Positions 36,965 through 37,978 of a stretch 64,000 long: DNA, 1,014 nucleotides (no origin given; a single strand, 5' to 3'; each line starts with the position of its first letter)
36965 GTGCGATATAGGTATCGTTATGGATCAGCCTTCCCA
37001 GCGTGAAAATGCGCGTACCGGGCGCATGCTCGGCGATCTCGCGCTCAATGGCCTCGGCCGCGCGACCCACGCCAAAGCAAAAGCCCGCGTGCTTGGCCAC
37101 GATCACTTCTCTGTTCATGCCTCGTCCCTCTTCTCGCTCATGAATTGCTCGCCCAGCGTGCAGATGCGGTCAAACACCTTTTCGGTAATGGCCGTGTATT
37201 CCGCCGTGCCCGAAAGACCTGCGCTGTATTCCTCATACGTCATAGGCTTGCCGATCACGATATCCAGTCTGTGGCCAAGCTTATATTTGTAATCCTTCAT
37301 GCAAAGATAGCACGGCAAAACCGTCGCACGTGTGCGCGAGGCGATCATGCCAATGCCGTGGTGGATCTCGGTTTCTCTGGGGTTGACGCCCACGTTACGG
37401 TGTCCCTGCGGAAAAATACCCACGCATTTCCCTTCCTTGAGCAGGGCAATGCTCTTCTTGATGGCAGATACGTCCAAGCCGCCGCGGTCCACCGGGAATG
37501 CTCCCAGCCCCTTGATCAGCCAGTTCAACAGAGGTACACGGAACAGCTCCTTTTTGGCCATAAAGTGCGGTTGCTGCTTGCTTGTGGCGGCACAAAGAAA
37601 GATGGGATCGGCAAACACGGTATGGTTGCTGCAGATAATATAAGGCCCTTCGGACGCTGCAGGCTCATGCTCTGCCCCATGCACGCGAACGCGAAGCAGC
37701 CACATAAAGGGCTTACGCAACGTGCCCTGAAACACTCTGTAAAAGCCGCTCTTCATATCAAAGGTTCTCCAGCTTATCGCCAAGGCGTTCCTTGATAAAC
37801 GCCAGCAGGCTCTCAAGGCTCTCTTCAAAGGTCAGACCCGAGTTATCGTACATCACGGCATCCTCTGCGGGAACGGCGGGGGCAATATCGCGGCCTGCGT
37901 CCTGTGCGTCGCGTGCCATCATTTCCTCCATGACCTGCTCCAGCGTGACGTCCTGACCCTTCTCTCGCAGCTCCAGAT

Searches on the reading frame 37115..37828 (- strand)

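Call 65: search_protein_families(library=pfam, proteins=[window:37115-37828:-], max_evalue=0.00001)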
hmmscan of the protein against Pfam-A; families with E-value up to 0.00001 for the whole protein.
window:37115-37828:- (237 aa): 1 family
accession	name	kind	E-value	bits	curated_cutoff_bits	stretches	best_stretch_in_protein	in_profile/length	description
PF01553.26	Acyltransferase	-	1.1e-22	80.7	23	1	46-174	1-130/132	Acyltransferase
